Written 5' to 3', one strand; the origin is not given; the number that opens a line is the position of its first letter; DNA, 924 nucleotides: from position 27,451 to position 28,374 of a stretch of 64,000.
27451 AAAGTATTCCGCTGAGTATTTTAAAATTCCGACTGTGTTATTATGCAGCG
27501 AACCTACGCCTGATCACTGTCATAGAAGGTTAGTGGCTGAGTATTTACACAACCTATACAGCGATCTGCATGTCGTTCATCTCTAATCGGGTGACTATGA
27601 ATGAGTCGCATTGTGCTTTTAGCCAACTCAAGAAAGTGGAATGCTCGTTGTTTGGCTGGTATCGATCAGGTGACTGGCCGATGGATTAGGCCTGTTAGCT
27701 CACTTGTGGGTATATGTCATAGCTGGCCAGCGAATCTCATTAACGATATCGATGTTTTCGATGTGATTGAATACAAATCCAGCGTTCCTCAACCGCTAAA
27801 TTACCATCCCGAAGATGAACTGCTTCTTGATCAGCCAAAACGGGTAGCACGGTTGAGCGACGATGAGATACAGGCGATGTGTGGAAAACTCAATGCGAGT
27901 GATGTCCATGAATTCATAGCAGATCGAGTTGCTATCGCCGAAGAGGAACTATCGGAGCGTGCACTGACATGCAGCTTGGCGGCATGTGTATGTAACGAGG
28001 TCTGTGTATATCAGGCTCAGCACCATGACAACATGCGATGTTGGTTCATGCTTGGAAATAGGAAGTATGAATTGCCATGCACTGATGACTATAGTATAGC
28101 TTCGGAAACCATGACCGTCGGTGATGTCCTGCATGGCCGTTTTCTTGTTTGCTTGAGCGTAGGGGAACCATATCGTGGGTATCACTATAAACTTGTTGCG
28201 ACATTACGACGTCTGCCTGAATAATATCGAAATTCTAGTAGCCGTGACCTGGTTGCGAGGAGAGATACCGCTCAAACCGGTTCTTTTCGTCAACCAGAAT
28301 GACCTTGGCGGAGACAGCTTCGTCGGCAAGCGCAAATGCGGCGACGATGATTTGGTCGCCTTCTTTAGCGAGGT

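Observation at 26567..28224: Compact lower-GC cassette: two tandem DUF488 paralogs plus an unknown 207-aa protein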

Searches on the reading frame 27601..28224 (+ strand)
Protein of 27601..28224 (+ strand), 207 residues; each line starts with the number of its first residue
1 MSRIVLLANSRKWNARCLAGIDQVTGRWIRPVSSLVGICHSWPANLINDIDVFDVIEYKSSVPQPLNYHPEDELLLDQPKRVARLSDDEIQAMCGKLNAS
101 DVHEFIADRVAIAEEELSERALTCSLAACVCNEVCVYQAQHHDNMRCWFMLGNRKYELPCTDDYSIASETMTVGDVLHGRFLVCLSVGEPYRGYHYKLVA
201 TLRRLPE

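Call 3: search_protein_families(library=pfam, proteins=[window:27601-28224:+], max_evalue=0.01)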
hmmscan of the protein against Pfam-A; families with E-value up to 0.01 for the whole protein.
window:27601-28224:+ (207 aa): 1 family
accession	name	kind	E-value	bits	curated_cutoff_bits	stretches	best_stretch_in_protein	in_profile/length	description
PF22557.2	DuOB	-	1.2e-28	101.1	27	1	3-201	2-209/210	Dual OB-containing domain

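Call 4: search_protein_families(library=padloc, proteins=[window:27601-28224:+], max_evalue=0.1)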
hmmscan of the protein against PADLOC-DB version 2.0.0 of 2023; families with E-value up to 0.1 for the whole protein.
window:27601-28224:+ (207 aa): 4 families
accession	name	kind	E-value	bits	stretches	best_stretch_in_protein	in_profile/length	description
PDLC04653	PDC-M45A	-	2.1e-23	81.2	1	2-201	5-221/230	-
PDLC04656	PDC-M45A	-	1.6e-10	39.1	1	1-200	1-213/225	-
PDLC04655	PDC-M45A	-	1.6e-09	35.6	2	126-202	236-312/318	-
PDLC04654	PDC-M45A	-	5.5e-09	34.1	1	52-201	16-176/188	-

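Call 5: search_protein_families(library=ncbifam, proteins=[window:27601-28224:+], max_evalue=0.1)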
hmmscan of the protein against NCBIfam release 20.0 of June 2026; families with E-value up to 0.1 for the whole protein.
window:27601-28224:+ (207 aa): 1 family
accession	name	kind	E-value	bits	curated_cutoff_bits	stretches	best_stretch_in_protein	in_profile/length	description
TIGR01424.1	gluta_reduc_2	equivalog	0.063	11.8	606.05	1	92-145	10-61/446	glutathione-disulfide reductase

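Call 22: find_homologous_proteins(query=window:27601-28221:+, max_evalue=0.001)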
Query window:27601-28221:+ (207 aa): 22 proteins with E <= 0.001 among 277 candidates.
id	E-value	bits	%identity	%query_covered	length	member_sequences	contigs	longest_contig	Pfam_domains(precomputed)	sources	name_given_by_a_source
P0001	1.3e-136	471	100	98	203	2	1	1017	PF22557.3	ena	-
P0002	1.5e-10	59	30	96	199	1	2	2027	PF22557.3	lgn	-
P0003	1.5e-10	59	30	97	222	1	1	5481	PF22557.3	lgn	-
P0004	2.6e-10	59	29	96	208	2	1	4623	PF22557.3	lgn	-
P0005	7.8e-9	54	29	97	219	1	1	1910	PF22557.3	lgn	-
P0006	9.0e-9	54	33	97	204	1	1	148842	PF22557.3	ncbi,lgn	ncbi:hypothetical protein ABZX01_001218 [Vibrio vulnificus]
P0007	5.3e-8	51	30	95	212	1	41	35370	PF22557.3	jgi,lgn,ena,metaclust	metaclust:\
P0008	1.7e-7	49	30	96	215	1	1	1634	PF22557.3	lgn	-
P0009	2.0e-7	49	29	99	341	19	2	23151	PF22557.3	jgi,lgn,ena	jgi:hypothetical protein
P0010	1.2e-6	47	31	98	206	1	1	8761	PF22557.3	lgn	-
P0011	4.0e-6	45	29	97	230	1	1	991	PF22557.3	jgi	jgi:hypothetical protein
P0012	1.4e-5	43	27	96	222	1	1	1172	PF22557.3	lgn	-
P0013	1.7e-5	43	28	100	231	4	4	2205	PF22557.3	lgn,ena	-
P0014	4.8e-5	41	27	98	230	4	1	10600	PF22557.3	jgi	-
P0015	4.8e-5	41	29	97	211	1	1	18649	PF22557.3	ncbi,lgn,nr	ncbi:MAG: hypothetical protein HY578_09020 [Nitrospinae bacterium]|nr:hypothetical protein [Nitrospi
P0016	7.2e-5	41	25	98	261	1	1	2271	PF22557.3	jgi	jgi:hypothetical protein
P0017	8.1e-5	41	26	98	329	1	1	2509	PF22557.3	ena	-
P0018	8.4e-5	41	28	97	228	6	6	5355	PF22557.3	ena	-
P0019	1.6e-4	40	29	96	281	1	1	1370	PF22557.3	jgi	jgi:hypothetical protein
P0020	3.4e-4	39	29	99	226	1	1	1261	PF22557.3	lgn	-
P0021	3.7e-4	39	31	98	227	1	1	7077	PF22557.3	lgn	-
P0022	4.4e-4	38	27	97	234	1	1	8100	PF22557.3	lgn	-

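Call 24: find_encoding_contigs(protein=P0006, flank=6000, max_places=2)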
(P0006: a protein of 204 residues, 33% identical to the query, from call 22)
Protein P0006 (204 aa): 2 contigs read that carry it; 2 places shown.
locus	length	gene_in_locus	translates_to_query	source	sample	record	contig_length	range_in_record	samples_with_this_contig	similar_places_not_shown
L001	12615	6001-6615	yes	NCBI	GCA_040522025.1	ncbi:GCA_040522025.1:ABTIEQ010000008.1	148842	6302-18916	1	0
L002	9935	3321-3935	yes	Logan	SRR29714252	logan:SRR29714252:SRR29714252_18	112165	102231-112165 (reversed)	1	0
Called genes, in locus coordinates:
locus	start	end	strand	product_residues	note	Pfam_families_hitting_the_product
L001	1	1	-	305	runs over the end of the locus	PF00126:HTH_1, PF03466:LysR_substrate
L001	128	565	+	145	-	PF02627:CMD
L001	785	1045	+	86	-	PF16691:DUF5062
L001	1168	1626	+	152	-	-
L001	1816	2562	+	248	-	PF00795:CN_hydrolase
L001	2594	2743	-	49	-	-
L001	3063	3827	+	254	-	PF01909:NTP_transf_2 (weak), PF18765:Polbeta (weak)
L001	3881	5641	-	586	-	PF00664:ABC_membrane, PF09818:ABC_ATPase (faint), PF00005:ABC_tran, PF02463:SMC_N (faint), PF13304:AAA_21 (faint)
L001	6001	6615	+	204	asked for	PF22557:DuOB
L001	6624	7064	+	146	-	PF04343:DUF488, PF22751:DUF488-N3a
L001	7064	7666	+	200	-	PF22565:mSLOG, PF14216:DUF4326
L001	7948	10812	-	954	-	PF02347:GDC-P, PF01212:Beta_elim_lyase (weak), PF21478:GcvP2_C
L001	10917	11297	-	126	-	PF01597:GCV_H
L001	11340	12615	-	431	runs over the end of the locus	PF00464:SHMT, PF00155:Aminotran_1_2, PF01041:DegT_DnrJ_EryC1 (weak)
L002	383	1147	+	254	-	PF01909:NTP_transf_2 (weak), PF18765:Polbeta (weak)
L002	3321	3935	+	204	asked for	PF22557:DuOB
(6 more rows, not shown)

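Call 25: find_encoding_contigs(protein=P0007, flank=6000, max_places=3)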
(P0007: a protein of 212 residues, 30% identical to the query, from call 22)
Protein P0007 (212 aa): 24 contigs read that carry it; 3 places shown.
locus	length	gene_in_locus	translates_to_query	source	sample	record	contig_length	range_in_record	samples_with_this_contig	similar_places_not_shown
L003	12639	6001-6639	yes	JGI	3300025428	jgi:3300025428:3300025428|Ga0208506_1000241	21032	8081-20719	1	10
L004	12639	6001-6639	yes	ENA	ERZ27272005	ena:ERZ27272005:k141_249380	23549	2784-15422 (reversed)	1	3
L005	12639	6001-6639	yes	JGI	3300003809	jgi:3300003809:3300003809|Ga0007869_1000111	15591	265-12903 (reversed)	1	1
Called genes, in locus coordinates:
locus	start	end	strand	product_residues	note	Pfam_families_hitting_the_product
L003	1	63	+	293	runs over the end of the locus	PF00561:Abhydrolase_1, PF12146:Hydrolase_4 (weak), PF12697:Abhydrolase_6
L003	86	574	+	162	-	-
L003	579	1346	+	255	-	PF00561:Abhydrolase_1 (weak), PF12146:Hydrolase_4, PF12697:Abhydrolase_6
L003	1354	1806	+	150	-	PF05163:DinB (weak), PF12867:DinB_2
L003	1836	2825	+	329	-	-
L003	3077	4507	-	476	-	PF03951:Gln-synt_N, PF00120:Gln-synt_C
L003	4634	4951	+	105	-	PF06271:RDD (weak)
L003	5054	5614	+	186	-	PF04343:DUF488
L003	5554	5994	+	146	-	PF04343:DUF488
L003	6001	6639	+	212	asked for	PF22557:DuOB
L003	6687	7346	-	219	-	PF13829:DUF4191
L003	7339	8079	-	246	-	PF01553:Acyltransferase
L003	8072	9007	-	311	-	PF16881:LIAS_N (weak), PF04055:Radical_SAM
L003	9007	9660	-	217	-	PF21948:LplA-B_cat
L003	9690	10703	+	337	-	PF01408:GFO_IDH_MocA, PF02894:GFO_IDH_MocA_C, PF22725:GFO_IDH_MocA_C3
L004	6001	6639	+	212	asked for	PF22557:DuOB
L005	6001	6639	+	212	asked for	PF22557:DuOB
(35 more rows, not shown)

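Call 26: find_encoding_contigs(protein=P0015, flank=6000, max_places=2)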
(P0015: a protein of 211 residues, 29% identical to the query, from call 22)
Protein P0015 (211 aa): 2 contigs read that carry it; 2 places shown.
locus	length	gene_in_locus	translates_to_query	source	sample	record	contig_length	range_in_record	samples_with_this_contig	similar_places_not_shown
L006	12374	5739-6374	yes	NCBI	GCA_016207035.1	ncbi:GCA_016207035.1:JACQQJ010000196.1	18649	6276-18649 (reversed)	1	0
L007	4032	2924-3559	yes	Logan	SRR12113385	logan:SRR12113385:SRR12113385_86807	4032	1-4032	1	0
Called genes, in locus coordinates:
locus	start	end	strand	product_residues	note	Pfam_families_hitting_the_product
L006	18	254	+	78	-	-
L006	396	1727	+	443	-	-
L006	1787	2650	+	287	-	PF08308:PEGA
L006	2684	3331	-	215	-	PF00834:Ribul_P_3_epim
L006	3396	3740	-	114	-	PF11969:DcpS_C, PF01230:HIT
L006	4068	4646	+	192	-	-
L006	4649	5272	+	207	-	PF04343:DUF488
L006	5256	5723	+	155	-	PF04343:DUF488, PF22751:DUF488-N3a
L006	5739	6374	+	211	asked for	PF22557:DuOB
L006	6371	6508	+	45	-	-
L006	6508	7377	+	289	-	-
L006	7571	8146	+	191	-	PF05635:23S_rRNA_IVP (weak)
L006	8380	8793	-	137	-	PF13473:Cupredoxin_1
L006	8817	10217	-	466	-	PF02310:B12-binding, PF04055:Radical_SAM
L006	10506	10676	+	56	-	-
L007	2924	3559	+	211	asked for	PF22557:DuOB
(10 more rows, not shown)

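Call 27: find_encoding_contigs(protein=P0009, flank=6000, max_places=2)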
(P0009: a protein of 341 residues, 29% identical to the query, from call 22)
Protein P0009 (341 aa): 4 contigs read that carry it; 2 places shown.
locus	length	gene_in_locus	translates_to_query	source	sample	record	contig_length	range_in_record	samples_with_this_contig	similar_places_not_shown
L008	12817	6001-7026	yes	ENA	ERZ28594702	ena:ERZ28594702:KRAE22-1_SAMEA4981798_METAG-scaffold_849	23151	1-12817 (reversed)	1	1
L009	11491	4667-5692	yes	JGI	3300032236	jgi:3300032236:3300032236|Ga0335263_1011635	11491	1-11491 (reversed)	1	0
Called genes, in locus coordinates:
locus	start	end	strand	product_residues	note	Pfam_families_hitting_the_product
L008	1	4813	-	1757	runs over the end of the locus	PF13086:AAA_11, PF13604:AAA_30, PF13245:AAA_19, PF13086:AAA_11 (weak), PF13087:AAA_12, PF18741:MTES_1575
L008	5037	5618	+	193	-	PF04343:DUF488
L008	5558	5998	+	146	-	PF04343:DUF488, PF22751:DUF488-N3a (weak)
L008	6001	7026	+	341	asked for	PF22557:DuOB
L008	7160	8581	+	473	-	-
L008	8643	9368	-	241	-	-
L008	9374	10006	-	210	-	-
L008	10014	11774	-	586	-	-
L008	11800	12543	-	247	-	PF04011:LemA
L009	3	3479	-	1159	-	?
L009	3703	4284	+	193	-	PF04343:DUF488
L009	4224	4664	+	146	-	PF04343:DUF488, PF22751:DUF488-N3a (weak)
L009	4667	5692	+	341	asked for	PF22557:DuOB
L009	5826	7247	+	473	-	-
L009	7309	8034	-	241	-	-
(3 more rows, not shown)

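Call 35: find_related_loci(query=A2, collection=genome_contigs, flank=8000)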
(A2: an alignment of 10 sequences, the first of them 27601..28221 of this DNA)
Query A2 (207 aa) in genome_contigs; peptide patterns used: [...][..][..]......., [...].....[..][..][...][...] (x = any residue, [..] = any of these).
113 stretches matched a pattern; 74 encode a relative of the query (tblastn E <= 1e-3); 74 distinct loci.
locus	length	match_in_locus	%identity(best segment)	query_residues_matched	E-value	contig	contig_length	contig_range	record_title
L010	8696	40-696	32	4-206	3e-15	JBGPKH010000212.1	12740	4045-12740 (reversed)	MAG: Bryobacteraceae bacterium isolate OBJ_0618_7090110_290 k141_5263015_length_12740_cov_13.0380, whole genome shotgun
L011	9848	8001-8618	31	1-205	4e-14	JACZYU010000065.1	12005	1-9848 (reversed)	MAG: Planctomycetota bacterium isolate B27T3L11 B27T3L11_NODE5662, whole genome shotgun sequence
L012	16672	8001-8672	27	4-202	4e-14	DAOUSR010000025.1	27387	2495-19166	MAG TPA_asm: Thioploca sp. isolate CSMAG_551 CSMAG_551_k127_92723_length_27387_cov_17.0000, whole genome shotgun sequenc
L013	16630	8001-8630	28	3-202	9e-14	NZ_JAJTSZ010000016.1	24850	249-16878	Dyadobacter sp. CY356 Scaffold16_1, whole genome shotgun sequence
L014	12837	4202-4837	26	2-202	1e-13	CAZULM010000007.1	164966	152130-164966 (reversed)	MAG TPA_asm: uncultured Saprospiraceae bacterium isolate SRP287453_co1_275 genome assembly, contig: NODE_79_length_16496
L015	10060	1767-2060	40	1-94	2e-13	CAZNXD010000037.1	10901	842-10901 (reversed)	MAG TPA_asm: uncultured Pirellulales bacterium isolate binchicken_co100_349 genome assembly, contig: NODE_9709_length_10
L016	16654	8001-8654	31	3-202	1e-12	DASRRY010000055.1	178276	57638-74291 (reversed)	MAG TPA_asm: Usitatibacter sp. isolate SMAG_U5202 k141_992379, whole genome shotgun sequence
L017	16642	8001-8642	28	3-206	3e-12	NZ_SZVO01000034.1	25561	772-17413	Dyadobacter frigoris strain AR-3-8 contig34, whole genome shotgun sequence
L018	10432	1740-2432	25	4-202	7e-12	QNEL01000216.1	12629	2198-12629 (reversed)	MAG: Candidatus Parabeggiatoa sp. nov. 3 isolate B5_G6 B5_Guay6_scaffold_03223, whole genome shotgun sequence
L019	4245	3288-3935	29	1-207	2e-11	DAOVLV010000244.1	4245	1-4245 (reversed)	MAG TPA_asm: Planctomycetales bacterium isolate CSMAG_1454 CSMAG_1454_k141_2873275_length_4245_cov_38.8333, whole genome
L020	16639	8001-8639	29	2-202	2e-11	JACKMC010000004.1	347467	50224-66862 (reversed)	MAG: Zoogloeaceae bacterium isolate HK-STAS-PROT-108 HK-STAS-PROT-108_4, whole genome shotgun sequence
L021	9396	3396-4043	24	4-205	3e-11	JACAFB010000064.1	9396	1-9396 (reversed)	MAG: Ignavibacteriaceae bacterium isolate L.E.IG.5 k119_2467397, whole genome shotgun sequence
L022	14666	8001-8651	26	4-202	3e-11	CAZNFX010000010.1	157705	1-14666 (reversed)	MAG TPA_asm: uncultured Pseudomonadales bacterium isolate SRP109090_co1_149 genome assembly, contig: NODE_63_length_1577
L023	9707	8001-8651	29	4-205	7e-11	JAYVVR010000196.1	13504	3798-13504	MAG: Armatimonadota bacterium isolate GL79_UP_metabinner_7 GL79_UP_metabinner_7_195, whole genome shotgun sequence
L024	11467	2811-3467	28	1-202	8e-11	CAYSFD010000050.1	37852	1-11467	MAG TPA_asm: uncultured Enterobacteriaceae bacterium isolate binchicken_co165_176 genome assembly, contig: k141_2073386,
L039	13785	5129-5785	28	1-202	4e-8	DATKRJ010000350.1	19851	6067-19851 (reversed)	MAG TPA_asm: Thermomicrobiaceae bacterium isolate SMAG_U14025 k141_1414096, whole genome shotgun sequence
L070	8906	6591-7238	27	4-202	6e-6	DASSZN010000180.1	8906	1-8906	MAG TPA_asm: Thermomicrobiaceae bacterium isolate SMAG_U710 k141_978435, whole genome shotgun sequence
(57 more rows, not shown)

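Call 42: search_solved_structures(query=A1, max_evalue=10)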
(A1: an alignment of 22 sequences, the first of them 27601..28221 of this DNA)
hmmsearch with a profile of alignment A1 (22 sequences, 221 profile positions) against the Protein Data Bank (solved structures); distinct sequences matched with E-value up to 10: 3.
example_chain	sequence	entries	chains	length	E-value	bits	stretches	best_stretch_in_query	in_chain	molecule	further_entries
7ung_A0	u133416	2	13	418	0.46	13.7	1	43-126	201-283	Tektin-1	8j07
7x8u_A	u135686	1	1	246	0.53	13.4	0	112-186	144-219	Tospovirus resistance protein B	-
9vnd_B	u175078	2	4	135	1.3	12.2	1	154-209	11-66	Bacteroides fragilis NCTC9343 T6SS Hcp3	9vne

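Call 51: search_protein_families(library=padloc, alignment_id=A3, max_evalue=0.00001)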
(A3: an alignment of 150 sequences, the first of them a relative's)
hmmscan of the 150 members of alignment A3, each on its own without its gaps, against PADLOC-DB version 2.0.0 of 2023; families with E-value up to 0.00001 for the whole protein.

A. member 1, L003:4601-4948:+ (116 aa): 0 families

B. families by the number of members that match (of 150 scanned): 391 families (the first 25 are shown)
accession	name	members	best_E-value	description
PDLC04135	mad3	4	2.7e-48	mads_3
PDLC04140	mad8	4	8.2e-15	mads_8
PDLC02980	AriA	3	1.2e-20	-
PDLC02335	AbiLi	3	2.5e-17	AbiLi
PDLC00290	PtuA1|PtuA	3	1.9e-15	AAA ATPase domain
PDLC02914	ATPase-Toprim_I-B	3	9.6e-13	-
PDLC04541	PDC-M25A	3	8e-12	-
PDLC04164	AriA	3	1.2e-11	-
PDLC03019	MTase_I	2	9.6e-220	Type I methyltransferase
PDLC01608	Cas1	2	4.5e-67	"CAS-I,CAS-II,CAS-III,CAS-IV,CAS-V,CAS-VI; acquisition_1"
PDLC02358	Old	2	1.1e-54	Old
PDLC00070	GajA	2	6.4e-53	AAA ATPase domain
PDLC04134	mad2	2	2.1e-47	mads_2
PDLC00067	GajA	2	2e-44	AAA ATPase domain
PDLC00096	GajA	2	1e-43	AAA ATPase domain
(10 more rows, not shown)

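Call 52: search_protein_families(library=pfam, alignment_id=A3, max_evalue=0.00001)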
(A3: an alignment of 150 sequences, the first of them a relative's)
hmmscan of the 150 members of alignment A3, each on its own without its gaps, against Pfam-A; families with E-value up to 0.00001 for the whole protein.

A. member 1, L003:4601-4948:+ (116 aa): 1 family
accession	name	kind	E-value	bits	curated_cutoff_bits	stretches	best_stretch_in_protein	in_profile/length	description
PF06271.18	RDD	-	2.3e-09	38.1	24.1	1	6-93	3-111/137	RDD family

B. families by the number of members that match (of 150 scanned): 136 families (the first 25 are shown)
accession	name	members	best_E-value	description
PF13304.12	AAA_21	3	1.4e-19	AAA domain, putative AbiEii toxin, Type IV TA system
PF01867.21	Cas_Cas1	2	4.7e-66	CRISPR associated protein Cas1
PF00005.33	ABC_tran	2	8.6e-50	ABC transporter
PF01012.27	ETF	2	7.7e-40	Electron transfer flavoprotein domain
PF13175.12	AAA_15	2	1.9e-37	AAA ATPase domain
PF00691.25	OmpA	2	1.3e-19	OmpA family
PF01541.30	GIY-YIG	2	1.3e-14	GIY-YIG catalytic domain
PF02463.25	SMC_N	2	2.1e-10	RecF/RecN/SMC N terminal domain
PF01381.28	HTH_3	2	4.7e-10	Helix-turn-helix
PF13245.12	AAA_19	2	1.7e-07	AAA domain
PF00871.23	Acetate_kinase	1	4.6e-143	Acetokinase family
PF00120.29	Gln-synt_C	1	3e-134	Glutamine synthetase, catalytic domain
PF14236.12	DruA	1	1.3e-108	Druantia protein DruA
PF02384.22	N6_Mtase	1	9.5e-107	N-6 DNA Methylase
PF05960.17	DUF885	1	4.6e-106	Bacterial protein of unknown function (DUF885)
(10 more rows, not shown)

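Call 53: predict_structure(alignment_id=A1)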
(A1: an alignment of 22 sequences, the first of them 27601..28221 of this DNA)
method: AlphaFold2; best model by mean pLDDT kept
length: 207 residues; sequences in the alignment: 22
mean_pLDDT: 82.2   pTM: 0.82
mean pLDDT of the five models: 82.2, 80.8, 80.4, 80.3, 79.2
residues with pLDDT >= 90: 83; 70-90: 85; 50-70: 37; < 50: 2
segments of 3 or more residues with pLDDT < 50: none
pLDDT, mean of each block of 10 residues (from residue 1): 94 87 94 72 76 93 83 91 96 81 68 58 85 85 82 89 56 73 90 88 90
secondary structure, 60 per line:
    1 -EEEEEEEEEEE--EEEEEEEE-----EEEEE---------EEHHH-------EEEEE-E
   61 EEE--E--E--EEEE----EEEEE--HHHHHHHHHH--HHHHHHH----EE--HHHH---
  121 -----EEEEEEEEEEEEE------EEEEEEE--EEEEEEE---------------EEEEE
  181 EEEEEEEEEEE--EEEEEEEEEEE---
elements in order: E2-12 E15-22 E28-32 E54-58 E60-63 E72-75 E80-84 H87-96 H99-105 H114-117 E126-138 E145-151 E154-160 E176-191 E194-204

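Call 92: search_protein_families(library=pfam, proteins=[L039:6957-8210:+, L070:8326-8904:+], max_evalue=0.001)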
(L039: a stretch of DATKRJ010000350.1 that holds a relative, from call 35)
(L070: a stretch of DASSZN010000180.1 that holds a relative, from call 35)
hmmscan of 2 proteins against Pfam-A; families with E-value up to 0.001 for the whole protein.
L039:6957-8210:+ (418 aa): 1 family
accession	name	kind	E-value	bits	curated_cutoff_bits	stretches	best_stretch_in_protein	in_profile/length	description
PF07690.21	MFS_1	-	5.9e-38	131.1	33.4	1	23-362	2-347/347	Major Facilitator Superfamily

L070:8326-8904:+ (193 aa): 1 family
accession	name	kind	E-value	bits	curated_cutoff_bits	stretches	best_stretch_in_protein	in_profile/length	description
PF07690.21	MFS_1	-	6.6e-10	38.9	33.4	1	106-184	2-81/347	Major Facilitator Superfamily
